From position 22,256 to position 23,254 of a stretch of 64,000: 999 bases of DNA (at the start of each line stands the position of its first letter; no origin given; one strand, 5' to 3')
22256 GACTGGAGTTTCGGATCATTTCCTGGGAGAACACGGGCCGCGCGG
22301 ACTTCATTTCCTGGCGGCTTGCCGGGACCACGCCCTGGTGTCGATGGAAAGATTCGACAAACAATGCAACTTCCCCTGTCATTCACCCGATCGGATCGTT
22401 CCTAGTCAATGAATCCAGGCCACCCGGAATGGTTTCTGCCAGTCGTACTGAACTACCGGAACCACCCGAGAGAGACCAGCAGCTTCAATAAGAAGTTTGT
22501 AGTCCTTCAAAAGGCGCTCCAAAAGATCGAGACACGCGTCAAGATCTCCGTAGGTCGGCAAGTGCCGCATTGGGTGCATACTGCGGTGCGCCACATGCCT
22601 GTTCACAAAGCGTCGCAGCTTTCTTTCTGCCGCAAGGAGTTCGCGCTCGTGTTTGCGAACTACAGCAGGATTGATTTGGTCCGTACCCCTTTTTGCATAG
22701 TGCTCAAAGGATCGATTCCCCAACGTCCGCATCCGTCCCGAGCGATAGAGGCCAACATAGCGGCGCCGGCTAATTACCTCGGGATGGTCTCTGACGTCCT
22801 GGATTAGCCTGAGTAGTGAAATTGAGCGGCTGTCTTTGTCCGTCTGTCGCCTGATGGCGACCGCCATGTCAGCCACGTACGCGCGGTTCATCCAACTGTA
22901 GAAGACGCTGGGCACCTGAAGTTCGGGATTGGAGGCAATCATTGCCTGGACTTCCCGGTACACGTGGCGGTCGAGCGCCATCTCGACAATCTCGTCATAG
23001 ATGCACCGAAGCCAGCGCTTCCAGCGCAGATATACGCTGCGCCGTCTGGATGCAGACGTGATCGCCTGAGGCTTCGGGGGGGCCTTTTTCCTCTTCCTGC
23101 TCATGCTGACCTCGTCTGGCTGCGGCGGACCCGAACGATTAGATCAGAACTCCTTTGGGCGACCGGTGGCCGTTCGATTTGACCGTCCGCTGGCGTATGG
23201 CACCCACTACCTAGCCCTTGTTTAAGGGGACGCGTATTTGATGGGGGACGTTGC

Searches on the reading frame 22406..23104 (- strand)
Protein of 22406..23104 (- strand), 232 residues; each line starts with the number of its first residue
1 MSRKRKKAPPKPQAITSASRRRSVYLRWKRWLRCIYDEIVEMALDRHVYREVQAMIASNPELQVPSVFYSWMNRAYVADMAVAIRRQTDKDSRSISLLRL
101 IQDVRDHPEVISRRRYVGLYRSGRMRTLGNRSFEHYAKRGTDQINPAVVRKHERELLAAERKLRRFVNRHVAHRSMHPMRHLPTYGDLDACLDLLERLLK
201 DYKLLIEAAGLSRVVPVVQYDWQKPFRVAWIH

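Call 16: search_protein_families(library=pfam, proteins=[window:22406-23104:-], max_evalue=0.01)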
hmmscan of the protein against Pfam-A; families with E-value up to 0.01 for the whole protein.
window:22406-23104:- (232 aa): 1 family
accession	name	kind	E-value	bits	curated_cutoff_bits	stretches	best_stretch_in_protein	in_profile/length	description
PF18734.6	HEPN_AbiU2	-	2.8e-14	53.5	26.8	1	27-210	3-176/193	AbiU2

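Call 30: find_encoding_contigs(protein=window:22406-23104:-, flank=10000, max_places=10)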
Protein window:22406-23104:- (232 aa): 1 contig read that carries it; 1 place shown.
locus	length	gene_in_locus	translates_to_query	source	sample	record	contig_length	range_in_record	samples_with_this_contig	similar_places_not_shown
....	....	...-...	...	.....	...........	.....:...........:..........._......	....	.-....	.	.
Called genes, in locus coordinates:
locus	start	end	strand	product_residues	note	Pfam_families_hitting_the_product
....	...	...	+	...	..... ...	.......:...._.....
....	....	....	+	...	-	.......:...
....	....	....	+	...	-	-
